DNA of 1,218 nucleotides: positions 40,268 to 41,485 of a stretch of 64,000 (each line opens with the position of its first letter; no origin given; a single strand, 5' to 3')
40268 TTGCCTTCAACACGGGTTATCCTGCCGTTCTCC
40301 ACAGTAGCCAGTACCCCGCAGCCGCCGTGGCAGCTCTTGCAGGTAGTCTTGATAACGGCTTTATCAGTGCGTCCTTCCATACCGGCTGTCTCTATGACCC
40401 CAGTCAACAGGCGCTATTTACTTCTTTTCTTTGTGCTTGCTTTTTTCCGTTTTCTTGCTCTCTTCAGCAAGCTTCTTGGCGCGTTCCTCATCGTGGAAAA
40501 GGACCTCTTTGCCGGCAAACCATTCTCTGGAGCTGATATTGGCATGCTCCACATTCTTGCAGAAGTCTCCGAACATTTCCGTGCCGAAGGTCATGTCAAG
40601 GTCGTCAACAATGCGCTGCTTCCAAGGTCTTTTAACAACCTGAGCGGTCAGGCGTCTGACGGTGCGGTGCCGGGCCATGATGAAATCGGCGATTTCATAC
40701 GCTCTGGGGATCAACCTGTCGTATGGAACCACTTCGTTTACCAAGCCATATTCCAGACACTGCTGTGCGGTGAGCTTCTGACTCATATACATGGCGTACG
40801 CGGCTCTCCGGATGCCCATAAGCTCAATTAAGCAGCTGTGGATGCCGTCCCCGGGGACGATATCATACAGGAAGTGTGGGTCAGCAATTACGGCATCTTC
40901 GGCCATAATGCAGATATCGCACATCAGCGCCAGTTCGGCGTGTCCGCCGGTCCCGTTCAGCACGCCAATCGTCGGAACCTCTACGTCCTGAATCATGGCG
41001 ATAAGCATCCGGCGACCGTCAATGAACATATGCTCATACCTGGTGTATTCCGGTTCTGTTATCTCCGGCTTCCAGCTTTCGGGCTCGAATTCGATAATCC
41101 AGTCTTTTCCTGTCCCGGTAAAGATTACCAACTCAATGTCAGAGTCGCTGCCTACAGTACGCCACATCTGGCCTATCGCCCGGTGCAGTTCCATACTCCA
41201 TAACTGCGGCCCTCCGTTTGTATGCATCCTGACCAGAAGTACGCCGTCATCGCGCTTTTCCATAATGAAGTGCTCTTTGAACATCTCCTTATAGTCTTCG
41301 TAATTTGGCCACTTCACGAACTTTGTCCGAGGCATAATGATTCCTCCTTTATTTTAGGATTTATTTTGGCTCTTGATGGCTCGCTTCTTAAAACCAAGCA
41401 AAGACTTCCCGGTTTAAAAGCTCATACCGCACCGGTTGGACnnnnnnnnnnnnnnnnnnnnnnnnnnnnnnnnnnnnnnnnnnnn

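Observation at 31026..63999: Candidate undescribed anaerobic pathway built around hydrolytic C-C cleavage of cyclic diketone or acyl-phenol substrates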

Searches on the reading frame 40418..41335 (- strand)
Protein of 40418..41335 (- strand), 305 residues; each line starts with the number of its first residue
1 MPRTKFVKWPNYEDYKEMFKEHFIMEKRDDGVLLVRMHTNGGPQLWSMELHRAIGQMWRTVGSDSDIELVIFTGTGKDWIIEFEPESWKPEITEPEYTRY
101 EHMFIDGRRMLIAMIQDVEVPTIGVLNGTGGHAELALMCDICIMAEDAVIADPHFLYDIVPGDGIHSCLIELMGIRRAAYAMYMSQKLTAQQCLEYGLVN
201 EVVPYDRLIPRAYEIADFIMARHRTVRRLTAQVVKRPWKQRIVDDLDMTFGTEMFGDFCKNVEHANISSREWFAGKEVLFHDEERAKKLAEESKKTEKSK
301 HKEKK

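Call 3: search_protein_families(library=pfam, proteins=[window:40418-41335:-])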
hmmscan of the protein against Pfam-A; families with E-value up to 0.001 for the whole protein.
window:40418-41335:- (305 aa): 2 families
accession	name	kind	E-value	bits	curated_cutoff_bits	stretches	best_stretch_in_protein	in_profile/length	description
PF00378.25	ECH_1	-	6.8e-21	75.2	27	1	110-244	79-215/251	Enoyl-CoA hydratase/isomerase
PF16113.10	ECH_2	-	7.9e-05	22.7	27.2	1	102-272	70-249/335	Enoyl-CoA hydratase/isomerase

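Call 6: search_protein_families(library=ncbifam, proteins=[window:40418-41335:-], max_evalue=0.00001)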
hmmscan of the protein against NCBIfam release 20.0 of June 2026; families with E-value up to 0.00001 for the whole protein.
window:40418-41335:- (305 aa): 53 families (the best 25 are shown)
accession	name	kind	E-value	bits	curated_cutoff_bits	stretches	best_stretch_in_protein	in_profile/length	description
NF006699.0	PRK09245.1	subfamily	9.5e-28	97.2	354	1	22-249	3-235/266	crotonase/enoyl-CoA hydratase family protein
NF004840.0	PRK06190.1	equivalog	3.4e-26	92.4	253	1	22-246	4-225/260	enoyl-CoA hydratase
NF005595.0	PRK07327.1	subfamily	3.2e-22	79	292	1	22-270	12-258/271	enoyl-CoA hydratase/isomerase family protein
NF005802.0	PRK07657.1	equivalog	5.2e-21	75.3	363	1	25-231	7-211/260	enoyl-CoA hydratase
NF004475.0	PRK05809.1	subfamily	5.8e-20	71.9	394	1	49-257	31-235/260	short-chain-enoyl-CoA hydratase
NF006588.0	PRK09120.1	equivalog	2.9e-19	69.3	276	1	46-236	32-223/276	p-hydroxycinnamoyl CoA hydratase/lyase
NF006007.0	PRK08138.1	subfamily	1e-16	61.1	355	1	20-219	6-200/261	enoyl-CoA hydratase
NF004781.0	PRK06127.1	subfamily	1.1e-16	61.3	291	1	18-222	7-211/269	enoyl-CoA hydratase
NF051848.1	EnCoAHydtEchA19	equivalog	1.9e-16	60.4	400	1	27-223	5-201/258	enoyl-CoA hydratase EchA19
NF004795.0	PRK06143.1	subfamily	2e-16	60.3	283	1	17-245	4-228/260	enoyl-CoA hydratase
NF007239.0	PRK09674.1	equivalog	2.9e-16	59.7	371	1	23-234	5-211/257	2,3-dehydroadipyl-CoA hydratase PaaF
NF042430.2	EnCoAhydt_DpgD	equivalog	3.5e-16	59.4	400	1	47-221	22-200/258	enoyl-CoA-hydratase DpgD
NF005496.0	PRK07110.1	domain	6.4e-16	58.2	215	1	22-237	5-214/249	polyketide synthase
NF005803.0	PRK07658.1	equivalog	1.4e-15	57.4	313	1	48-242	27-219/257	enoyl-CoA hydratase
NF004857.0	PRK06210.1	equivalog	6.3e-15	55.3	341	1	19-243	6-234/275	enoyl-CoA hydratase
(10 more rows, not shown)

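Call 9: search_solved_structures(query=window:40418-41335:-, max_evalue=0.00001)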
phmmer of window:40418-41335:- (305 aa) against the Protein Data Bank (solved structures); distinct sequences matched with E-value up to 0.00001: 94 (the best 60 are shown).
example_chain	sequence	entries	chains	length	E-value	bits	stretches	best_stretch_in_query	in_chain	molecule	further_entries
1o8u_A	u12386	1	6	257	2.5e-35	125.4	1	12-250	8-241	6-OXO CAMPHOR HYDROLASE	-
2j5g_A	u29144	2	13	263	1.9e-34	122.5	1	22-243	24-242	ALR4455 PROTEIN | BETA-DIKETONE HYDROLASE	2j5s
2j5g_D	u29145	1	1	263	1.9e-34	122.4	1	22-243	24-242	ALR4455 PROTEIN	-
1szo_A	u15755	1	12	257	2.1e-34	122.3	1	12-250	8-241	6-oxocamphor hydrolase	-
9ula_A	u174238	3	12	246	3.4e-17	65.8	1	28-225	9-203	Enoyl-CoA hydratase/isomerase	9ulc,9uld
28bq_A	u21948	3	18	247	3.7e-17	65.7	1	28-225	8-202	Enoyl-CoA hydratase/isomerase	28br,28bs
7eum_C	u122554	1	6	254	3.7e-17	65.7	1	28-226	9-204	Enoyl-CoA hydratase/isomerase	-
5z7r_A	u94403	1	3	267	7.4e-17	64.7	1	59-261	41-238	Short-chain-enoyl-CoA hydratase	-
7mcm_A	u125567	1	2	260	7.7e-17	64.7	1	62-228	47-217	Enoyl-CoA hydratase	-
3kqf_A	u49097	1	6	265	1.8e-16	63.4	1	53-235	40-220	Enoyl-CoA hydratase/isomerase family protein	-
5zai_A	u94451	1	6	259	4.2e-16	62.2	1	49-242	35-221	3-hydroxypropionyl-coenzyme A dehydratase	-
9qwv_A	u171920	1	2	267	5.6e-14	55.2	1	46-221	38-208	Enoyl-CoA hydratase, mitochondrial, putative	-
3qk8_A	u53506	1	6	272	6.4e-14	55.1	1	28-263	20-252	Enoyl-CoA hydratase EchA15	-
2vsu_E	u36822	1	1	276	1.2e-13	54.2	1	28-236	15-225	P-HYDROXYCINNAMOYL COA HYDRATASE/LYASE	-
4fzw_A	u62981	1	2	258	1.3e-13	54.1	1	103-232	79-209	2,3-dehydroadipyl-CoA hydratase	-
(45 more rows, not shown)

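Call 38: find_homologous_proteins(query=window:40418-41335:-, max_evalue=1e-20)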
Query window:40418-41335:- (305 aa): 1080 proteins with E <= 1e-20 among 1551 candidates; the best 120 are listed.
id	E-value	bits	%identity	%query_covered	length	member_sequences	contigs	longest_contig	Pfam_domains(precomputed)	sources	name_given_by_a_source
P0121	2.9e-185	633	88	100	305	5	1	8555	PF00378.26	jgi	jgi:enoyl-CoA hydratase/carnithine racemase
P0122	3.0e-185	633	89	98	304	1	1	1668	PF00378.26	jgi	-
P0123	1.1e-184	631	89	98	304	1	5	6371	PF00378.26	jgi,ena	-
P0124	1.4e-184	630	89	98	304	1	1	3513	PF00378.26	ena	-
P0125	2.8e-184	629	87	100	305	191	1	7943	PF00378.26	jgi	jgi:enoyl-CoA hydratase/carnithine racemase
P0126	2.9e-184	629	89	98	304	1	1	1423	PF00378.26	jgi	-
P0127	2.4e-183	626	88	100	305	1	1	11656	PF00378.26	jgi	jgi:enoyl-CoA hydratase/carnithine racemase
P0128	4.0e-183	626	87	100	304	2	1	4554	PF00378.26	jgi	jgi:enoyl-CoA hydratase/carnithine racemase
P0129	1.5e-182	624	88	98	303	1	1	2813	PF00378.26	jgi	jgi:enoyl-CoA hydratase/carnithine racemase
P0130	3.6e-182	622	87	98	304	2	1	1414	PF00378.26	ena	-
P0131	9.1e-182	621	85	99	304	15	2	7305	PF00378.26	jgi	jgi:enoyl-CoA hydratase/carnithine racemase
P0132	3.5e-181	619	88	98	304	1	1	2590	PF00378.26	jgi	jgi:enoyl-CoA hydratase/carnithine racemase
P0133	6.1e-181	618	85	99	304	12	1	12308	PF00378.26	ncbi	-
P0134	1.2e-180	618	85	98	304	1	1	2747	PF00378.26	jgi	jgi:enoyl-CoA hydratase/carnithine racemase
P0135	2.1e-180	617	87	98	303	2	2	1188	PF00378.26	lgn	-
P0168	5.9e-139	481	72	90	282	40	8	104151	PF00378.26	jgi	jgi:enoyl-CoA hydratase/carnithine racemase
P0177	7.3e-133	461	71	89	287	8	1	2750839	PF00378.26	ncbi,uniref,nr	ncbi:enoyl-CoA hydratase/isomerase family protein [Aminipila luticellarii]|uniref:Enoyl-CoA hydratas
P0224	1.7e-107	377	58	90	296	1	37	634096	PF00378.26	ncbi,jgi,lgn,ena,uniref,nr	ncbi:enoyl-CoA hydratase/isomerase family protein [Sedimentibacter saalensis]|uniref:Enoyl-CoA hydra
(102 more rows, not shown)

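Call 39: find_encoding_contigs(protein=P0177, flank=10000, max_places=1)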
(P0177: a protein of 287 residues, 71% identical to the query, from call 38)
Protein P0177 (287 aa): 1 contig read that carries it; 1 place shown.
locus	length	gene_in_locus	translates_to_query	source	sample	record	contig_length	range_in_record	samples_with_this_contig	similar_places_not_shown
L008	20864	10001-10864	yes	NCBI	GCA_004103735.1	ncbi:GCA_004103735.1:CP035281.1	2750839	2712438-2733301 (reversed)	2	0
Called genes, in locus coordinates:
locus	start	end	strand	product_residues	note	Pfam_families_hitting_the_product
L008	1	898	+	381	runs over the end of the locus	PF04015:DUF362, PF00037:Fer4 (faint), PF12797:Fer4_2 (faint), PF13237:Fer4_10 (weak), PF12838:Fer4_7 (weak)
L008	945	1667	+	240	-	PF08713:DNA_alkylation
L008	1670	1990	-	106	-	PF00893:Multi_Drug_Res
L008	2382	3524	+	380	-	PF00155:Aminotran_1_2, PF00266:Aminotran_5, PF01053:Cys_Met_Meta_PP, PF01212:Beta_elim_lyase, PF01041:DegT_DnrJ_EryC1 (weak)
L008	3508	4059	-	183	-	PF00075:RNase_H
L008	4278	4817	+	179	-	-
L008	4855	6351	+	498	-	PF07435:YycH_N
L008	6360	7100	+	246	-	PF09648:YycI (weak)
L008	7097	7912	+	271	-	PF00753:Lactamase_B, PF23023:Anti-Pycsar_Apyc1 (weak), PF12706:Lactamase_B_2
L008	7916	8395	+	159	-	PF02590:SPOUT_MTase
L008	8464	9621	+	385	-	PF06965:Na_H_antiport_1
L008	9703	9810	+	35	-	PF02590:SPOUT_MTase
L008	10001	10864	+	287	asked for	PF00378:ECH_1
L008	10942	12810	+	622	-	PF13589:HATPase_c_3, PF00183:HSP90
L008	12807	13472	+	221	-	PF01144:CoA_trans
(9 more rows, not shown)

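Call 40: find_encoding_contigs(protein=P0224, flank=10000, max_places=1)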
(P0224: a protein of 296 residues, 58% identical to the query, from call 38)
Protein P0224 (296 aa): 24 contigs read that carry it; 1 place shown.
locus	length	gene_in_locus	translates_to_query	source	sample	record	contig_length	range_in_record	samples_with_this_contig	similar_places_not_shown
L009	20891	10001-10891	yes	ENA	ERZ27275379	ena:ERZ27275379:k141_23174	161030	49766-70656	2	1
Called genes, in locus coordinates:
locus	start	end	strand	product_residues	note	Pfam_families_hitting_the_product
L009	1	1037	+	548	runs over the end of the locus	PF07969:Amidohydro_3, PF01979:Amidohydro_1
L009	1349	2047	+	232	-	PF00975:Thioesterase (weak), PF01738:DLH (faint), PF12146:Hydrolase_4, PF12697:Abhydrolase_6, PF00561:Abhydrolase_1, PF00326:Peptidase_S9 (weak), PF08840:BAAT_C, PF12146:Hydrolase_4 (weak), +1 more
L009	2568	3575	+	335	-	PF04069:OpuAC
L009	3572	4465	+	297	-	PF00528:BPD_transp_1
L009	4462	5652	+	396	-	PF00005:ABC_tran, PF13304:AAA_21 (faint), PF13401:AAA_22 (faint), PF00571:CBS (faint)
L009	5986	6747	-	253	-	PF00106:adh_short, PF08659:KR, PF23441:SDR (weak), PF01370:Epimerase (faint), PF03435:Sacchrp_dh_NADP (faint), PF13460:NAD_binding_10 (weak), PF13561:adh_short_C2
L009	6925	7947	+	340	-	-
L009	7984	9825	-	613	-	PF02518:HATPase_c (weak), PF13589:HATPase_c_3, PF00183:HSP90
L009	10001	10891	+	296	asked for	PF00378:ECH_1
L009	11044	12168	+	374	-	PF01869:BcrAD_BadFG (faint), PF00871:Acetate_kinase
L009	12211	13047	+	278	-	PF05853:BKACE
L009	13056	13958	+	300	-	PF01515:PTA_PTB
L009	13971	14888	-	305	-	PF00126:HTH_1, PF03466:LysR_substrate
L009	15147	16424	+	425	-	PF07690:MFS_1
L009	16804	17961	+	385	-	PF00108:Thiolase_N, PF02803:Thiolase_C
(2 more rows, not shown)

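Call 41: find_encoding_contigs(protein=P0168, flank=10000, max_places=2)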
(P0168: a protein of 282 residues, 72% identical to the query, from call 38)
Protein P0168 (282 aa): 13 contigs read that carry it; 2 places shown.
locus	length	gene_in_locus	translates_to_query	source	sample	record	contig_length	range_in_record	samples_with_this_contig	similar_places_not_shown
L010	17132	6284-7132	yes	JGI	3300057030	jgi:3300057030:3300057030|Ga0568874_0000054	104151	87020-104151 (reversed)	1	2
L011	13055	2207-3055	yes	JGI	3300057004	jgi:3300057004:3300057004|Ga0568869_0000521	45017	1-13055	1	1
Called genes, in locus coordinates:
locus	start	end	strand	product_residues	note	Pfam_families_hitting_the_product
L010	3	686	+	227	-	?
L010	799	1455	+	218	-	-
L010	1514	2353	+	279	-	PF10118:Metal_hydrol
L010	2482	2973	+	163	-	-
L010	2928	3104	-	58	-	-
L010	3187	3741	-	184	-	PF14512:TM1586_NiRdase (faint), PF00881:Nitroreductase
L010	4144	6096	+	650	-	PF00724:Oxidored_FMN, PF01262:AlaDh_PNT_C (faint), PF03486:HI0933_like (faint), PF07992:Pyr_redox_2, PF00070:Pyr_redox (faint), PF12831:FAD_oxidored (weak), PF13450:NAD_binding_8, PF13738:Pyr_redox_3, +2 more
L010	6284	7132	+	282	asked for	PF00378:ECH_1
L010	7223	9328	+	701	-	PF02629:CoA_binding, PF13380:CoA_binding_2, PF13607:Succ_CoA_lig, PF13549:ATP-grasp_5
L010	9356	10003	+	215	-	PF13577:SnoaL_4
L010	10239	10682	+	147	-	PF03479:PCC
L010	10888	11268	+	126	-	-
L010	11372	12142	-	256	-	PF11306:DUF3108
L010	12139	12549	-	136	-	-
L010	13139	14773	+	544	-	PF04055:Radical_SAM, PF13186:SPASM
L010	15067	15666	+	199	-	PF02663:FmdE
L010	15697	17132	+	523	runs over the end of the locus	PF00496:SBP_bac_5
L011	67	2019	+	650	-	PF00724:Oxidored_FMN, PF01262:AlaDh_PNT_C (faint), PF03486:HI0933_like (faint), PF07992:Pyr_redox_2, PF00070:Pyr_redox (faint), PF12831:FAD_oxidored (weak), PF13450:NAD_binding_8, PF13738:Pyr_redox_3, +2 more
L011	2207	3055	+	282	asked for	PF00378:ECH_1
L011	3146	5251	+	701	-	PF02629:CoA_binding, PF13380:CoA_binding_2, PF13607:Succ_CoA_lig, PF13549:ATP-grasp_5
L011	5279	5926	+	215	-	PF13577:SnoaL_4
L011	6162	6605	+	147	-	PF03479:PCC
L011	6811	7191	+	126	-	-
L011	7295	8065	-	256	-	PF11306:DUF3108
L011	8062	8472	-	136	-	-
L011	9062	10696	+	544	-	PF04055:Radical_SAM, PF13186:SPASM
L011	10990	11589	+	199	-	PF02663:FmdE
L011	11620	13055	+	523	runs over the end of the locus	PF00496:SBP_bac_5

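Call 46: search_solved_structures(query=window:40418-41335:-, max_evalue=1e-30, show_alignments=2)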
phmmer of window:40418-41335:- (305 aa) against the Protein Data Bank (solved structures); distinct sequences matched with E-value up to 1e-30: 4.
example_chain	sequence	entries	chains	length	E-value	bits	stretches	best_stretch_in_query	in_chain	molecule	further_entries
1o8u_A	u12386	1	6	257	2.5e-35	125.4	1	12-250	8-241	6-OXO CAMPHOR HYDROLASE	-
2j5g_A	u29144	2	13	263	1.9e-34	122.5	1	22-243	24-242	ALR4455 PROTEIN | BETA-DIKETONE HYDROLASE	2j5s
2j5g_D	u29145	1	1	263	1.9e-34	122.4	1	22-243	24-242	ALR4455 PROTEIN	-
1szo_A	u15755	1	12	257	2.1e-34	122.3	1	12-250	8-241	6-oxocamphor hydrolase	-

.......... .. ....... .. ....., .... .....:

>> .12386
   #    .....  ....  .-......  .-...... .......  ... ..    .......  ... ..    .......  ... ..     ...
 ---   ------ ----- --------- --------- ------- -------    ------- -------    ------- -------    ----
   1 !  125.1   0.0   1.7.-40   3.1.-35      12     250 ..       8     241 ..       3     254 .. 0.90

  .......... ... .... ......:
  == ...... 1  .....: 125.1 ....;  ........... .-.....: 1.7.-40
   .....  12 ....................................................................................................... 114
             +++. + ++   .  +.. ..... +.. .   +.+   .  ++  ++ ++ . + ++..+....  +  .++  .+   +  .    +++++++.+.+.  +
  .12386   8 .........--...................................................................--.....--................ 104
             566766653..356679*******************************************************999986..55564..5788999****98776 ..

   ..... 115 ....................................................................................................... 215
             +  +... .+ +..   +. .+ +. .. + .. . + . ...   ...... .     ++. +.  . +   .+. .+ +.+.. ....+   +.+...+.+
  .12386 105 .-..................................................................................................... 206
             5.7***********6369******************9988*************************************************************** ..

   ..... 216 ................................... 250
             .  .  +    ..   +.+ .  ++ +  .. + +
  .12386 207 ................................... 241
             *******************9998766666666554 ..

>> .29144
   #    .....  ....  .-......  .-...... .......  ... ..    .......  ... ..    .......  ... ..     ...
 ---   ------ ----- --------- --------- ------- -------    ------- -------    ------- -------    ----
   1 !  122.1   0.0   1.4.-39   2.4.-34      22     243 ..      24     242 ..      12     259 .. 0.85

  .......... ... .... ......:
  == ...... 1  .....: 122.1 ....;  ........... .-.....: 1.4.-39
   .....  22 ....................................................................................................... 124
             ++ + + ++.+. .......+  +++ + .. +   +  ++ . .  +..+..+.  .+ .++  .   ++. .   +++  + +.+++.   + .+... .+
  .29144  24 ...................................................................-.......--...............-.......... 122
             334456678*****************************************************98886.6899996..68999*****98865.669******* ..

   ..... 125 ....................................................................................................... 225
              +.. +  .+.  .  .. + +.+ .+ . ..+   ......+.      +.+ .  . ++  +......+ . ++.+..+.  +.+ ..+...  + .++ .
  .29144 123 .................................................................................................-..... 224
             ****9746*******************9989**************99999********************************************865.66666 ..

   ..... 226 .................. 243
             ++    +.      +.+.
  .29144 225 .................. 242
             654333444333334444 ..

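Call 67: find_related_loci(query=window:40418-41335:-, collection=metagenome_contigs, flank=10000)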
Query window:40418-41335:- (305 aa) in metagenome_contigs; peptide patterns used: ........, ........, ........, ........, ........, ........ (x = any residue, [..] = any of these).
93 stretches matched a pattern; 78 encode a relative of the query (tblastn E <= 1e-3); 78 distinct loci.
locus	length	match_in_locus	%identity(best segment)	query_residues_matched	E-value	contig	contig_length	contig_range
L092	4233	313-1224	97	1-304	0e+0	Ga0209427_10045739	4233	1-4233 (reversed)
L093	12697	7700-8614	93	1-305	0e+0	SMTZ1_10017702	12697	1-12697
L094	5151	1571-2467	95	1-299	0e+0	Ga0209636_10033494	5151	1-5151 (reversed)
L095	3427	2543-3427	92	1-295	0e+0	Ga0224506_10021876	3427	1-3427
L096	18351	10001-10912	89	1-304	0e+0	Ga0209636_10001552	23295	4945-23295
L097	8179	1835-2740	90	1-301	0e+0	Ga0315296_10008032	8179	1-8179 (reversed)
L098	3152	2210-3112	90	1-300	0e+0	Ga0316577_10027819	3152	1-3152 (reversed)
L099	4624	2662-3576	89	1-304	0e+0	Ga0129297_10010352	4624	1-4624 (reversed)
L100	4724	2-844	96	19-299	0e+0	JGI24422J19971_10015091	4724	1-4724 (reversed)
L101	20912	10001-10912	88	1-304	0e+0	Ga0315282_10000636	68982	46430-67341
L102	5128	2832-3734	89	1-300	0e+0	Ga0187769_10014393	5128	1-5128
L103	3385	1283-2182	88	1-299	0e+0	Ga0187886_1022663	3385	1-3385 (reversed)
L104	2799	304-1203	88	1-299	0e+0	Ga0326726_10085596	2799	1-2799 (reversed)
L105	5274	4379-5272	88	1-298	0e+0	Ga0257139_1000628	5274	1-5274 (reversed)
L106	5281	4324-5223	88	1-300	0e+0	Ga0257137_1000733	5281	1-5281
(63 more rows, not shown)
